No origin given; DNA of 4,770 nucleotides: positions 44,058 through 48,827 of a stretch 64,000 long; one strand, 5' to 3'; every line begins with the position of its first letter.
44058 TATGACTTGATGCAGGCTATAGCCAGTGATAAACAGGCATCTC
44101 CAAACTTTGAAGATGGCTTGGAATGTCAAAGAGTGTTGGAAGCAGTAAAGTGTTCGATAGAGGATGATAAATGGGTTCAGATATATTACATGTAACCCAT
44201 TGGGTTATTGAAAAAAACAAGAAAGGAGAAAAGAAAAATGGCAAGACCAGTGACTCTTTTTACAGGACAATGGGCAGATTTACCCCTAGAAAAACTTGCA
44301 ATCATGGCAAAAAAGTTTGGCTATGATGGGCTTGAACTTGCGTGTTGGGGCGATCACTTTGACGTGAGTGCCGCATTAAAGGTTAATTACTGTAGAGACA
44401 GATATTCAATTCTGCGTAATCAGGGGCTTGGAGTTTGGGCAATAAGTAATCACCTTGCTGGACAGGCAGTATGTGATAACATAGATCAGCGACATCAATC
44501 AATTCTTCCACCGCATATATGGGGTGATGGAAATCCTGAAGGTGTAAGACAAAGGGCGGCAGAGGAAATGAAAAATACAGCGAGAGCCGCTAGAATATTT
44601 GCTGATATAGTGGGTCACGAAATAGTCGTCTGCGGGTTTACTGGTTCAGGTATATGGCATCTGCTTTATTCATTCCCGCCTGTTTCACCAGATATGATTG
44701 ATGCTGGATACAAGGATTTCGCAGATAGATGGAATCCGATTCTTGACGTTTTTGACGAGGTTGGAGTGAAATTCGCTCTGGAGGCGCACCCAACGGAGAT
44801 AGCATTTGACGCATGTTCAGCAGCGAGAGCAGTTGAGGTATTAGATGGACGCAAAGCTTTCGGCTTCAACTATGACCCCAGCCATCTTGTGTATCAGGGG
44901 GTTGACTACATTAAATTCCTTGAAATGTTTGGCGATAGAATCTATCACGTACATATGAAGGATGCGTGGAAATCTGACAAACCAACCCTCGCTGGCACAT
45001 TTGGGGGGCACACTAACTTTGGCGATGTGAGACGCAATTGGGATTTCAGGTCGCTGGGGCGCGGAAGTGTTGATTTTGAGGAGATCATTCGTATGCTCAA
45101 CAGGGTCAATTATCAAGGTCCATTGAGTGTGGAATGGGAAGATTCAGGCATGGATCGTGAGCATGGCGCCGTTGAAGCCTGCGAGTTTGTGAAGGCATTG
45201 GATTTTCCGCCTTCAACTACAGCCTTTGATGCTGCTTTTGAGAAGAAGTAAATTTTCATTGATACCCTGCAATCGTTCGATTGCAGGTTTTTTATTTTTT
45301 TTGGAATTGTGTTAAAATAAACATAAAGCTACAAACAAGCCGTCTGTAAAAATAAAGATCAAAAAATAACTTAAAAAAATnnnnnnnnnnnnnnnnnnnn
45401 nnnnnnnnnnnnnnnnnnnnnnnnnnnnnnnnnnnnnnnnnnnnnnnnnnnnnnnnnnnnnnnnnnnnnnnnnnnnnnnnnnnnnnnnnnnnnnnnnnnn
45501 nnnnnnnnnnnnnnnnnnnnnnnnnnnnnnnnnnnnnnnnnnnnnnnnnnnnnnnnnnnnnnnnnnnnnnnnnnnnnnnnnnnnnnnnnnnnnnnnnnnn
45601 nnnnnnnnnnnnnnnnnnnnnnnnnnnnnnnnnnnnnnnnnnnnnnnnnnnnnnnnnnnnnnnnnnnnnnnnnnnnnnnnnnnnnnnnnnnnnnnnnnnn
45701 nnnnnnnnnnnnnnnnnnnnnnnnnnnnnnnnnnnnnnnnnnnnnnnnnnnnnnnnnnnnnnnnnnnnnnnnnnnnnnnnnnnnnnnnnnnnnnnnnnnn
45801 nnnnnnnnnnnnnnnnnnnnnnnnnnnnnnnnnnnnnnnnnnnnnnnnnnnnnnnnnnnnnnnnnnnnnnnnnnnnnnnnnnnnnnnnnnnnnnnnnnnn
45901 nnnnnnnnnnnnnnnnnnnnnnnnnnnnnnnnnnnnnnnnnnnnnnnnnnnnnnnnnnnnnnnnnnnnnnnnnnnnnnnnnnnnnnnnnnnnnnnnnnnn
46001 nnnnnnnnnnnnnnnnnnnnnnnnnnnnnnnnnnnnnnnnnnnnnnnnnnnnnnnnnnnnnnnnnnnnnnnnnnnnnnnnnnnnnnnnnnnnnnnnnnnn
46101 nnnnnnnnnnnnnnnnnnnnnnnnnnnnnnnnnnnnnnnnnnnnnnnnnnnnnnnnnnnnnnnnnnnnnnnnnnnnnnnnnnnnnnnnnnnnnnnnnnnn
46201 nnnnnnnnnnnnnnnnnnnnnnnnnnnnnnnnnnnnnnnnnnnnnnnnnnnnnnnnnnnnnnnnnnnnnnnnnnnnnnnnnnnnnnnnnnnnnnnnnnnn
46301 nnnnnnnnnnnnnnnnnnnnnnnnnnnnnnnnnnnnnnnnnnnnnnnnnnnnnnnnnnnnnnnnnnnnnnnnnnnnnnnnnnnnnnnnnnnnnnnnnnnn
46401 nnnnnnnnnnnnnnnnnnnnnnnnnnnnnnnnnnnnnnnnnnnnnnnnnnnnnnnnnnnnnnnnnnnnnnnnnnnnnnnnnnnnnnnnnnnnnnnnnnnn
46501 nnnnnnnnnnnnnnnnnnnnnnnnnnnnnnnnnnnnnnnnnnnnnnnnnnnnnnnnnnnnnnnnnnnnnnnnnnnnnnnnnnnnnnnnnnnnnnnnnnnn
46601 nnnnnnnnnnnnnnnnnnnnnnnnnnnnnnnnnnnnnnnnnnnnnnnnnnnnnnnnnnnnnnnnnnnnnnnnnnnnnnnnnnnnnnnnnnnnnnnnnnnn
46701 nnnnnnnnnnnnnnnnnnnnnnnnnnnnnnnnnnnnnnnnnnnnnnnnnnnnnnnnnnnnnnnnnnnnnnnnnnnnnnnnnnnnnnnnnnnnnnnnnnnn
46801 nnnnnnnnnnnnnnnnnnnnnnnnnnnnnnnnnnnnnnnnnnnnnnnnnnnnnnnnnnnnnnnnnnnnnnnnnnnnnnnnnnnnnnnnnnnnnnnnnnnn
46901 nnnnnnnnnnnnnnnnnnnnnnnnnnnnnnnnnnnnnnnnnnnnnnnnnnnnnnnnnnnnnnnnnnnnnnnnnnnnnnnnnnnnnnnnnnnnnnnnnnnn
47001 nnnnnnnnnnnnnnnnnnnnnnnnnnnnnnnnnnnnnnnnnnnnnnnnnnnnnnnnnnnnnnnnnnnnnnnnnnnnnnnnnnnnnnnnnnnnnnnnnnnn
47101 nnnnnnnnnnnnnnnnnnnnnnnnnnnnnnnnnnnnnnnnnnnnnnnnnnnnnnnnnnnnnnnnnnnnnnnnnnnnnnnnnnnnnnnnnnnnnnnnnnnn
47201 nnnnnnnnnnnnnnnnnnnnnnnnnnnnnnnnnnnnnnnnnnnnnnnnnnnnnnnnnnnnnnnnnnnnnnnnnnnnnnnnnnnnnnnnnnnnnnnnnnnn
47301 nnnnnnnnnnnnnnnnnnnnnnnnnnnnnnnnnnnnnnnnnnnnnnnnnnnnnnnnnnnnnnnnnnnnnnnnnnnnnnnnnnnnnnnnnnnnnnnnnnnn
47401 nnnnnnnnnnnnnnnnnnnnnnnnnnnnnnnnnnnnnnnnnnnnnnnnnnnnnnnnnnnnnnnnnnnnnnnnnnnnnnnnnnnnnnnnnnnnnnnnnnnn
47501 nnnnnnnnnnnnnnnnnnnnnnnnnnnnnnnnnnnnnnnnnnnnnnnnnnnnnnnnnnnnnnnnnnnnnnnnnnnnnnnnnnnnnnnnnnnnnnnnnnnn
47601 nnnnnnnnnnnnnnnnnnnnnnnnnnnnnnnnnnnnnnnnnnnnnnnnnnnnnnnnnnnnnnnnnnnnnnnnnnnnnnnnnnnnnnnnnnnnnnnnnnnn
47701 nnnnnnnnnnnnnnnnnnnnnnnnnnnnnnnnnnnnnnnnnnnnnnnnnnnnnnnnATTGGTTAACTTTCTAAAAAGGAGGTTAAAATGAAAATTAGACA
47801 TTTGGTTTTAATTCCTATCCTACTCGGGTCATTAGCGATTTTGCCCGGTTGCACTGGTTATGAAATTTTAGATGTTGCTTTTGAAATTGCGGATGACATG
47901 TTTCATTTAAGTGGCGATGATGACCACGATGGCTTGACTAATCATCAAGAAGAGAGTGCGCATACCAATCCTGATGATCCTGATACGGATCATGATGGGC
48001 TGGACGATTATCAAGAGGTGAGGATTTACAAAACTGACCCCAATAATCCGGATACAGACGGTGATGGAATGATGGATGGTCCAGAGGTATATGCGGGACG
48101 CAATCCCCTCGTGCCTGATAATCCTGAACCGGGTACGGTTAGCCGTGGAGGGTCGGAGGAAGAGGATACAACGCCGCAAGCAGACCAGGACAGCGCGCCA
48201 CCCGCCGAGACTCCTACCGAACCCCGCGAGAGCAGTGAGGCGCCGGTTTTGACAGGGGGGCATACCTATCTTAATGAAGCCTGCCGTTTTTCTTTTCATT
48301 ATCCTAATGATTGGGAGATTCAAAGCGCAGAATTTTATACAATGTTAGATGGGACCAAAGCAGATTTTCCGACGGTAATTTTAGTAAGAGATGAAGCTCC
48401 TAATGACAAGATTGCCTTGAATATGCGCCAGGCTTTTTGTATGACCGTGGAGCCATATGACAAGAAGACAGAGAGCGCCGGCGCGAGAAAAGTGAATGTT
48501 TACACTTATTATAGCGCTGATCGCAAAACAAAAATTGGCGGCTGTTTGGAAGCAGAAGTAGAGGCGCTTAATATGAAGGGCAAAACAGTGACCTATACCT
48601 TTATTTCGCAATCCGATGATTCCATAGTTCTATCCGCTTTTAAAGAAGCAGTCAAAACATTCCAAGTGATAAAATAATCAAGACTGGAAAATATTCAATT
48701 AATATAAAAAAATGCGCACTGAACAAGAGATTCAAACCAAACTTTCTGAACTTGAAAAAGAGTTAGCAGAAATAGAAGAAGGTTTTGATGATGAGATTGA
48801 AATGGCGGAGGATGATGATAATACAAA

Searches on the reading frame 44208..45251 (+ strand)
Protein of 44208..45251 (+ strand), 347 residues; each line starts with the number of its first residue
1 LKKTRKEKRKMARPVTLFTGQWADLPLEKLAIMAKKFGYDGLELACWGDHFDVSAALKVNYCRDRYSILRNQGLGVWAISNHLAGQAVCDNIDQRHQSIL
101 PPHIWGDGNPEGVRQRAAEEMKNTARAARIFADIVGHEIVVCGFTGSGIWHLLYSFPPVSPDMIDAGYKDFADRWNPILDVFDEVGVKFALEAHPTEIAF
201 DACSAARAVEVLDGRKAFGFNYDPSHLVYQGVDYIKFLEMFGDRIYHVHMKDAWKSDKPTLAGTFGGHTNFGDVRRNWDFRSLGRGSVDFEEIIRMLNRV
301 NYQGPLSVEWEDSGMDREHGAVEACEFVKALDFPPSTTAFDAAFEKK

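Call 51: search_protein_families(library=pfam, proteins=[window:44208-45251:+], max_evalue=0.001)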
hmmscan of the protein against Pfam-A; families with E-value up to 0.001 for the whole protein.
window:44208-45251:+ (347 aa): 1 family
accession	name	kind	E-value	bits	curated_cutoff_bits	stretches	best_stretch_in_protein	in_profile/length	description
PF01261.30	AP_endonuc_2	-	2.3e-37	129.5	31.1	1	34-330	4-248/249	Xylose isomerase-like TIM barrel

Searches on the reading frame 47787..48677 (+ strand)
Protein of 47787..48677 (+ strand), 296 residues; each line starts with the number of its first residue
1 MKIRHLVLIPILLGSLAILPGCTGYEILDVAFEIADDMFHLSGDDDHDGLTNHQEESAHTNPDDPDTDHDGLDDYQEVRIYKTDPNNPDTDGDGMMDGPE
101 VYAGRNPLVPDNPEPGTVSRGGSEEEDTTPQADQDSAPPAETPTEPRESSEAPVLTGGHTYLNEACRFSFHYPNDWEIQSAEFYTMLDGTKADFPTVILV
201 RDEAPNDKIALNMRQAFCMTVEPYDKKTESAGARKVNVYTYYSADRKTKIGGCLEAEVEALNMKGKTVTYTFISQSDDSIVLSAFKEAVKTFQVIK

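Call 51: search_protein_families(library=pfam, proteins=[window:47787-48677:+], max_evalue=0.001)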
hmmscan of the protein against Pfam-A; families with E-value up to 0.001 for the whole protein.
window:47787-48677:+ (296 aa): 2 families
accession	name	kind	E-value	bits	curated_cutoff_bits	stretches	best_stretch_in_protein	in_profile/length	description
PF18884.5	TSP3_bac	-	1.7e-13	50.6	25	2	66-88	1-22/22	Bacterial TSP3 repeat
PF18933.6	PsbP_2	-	0.00031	21.2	27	1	148-186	36-72/184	PsbP-like protein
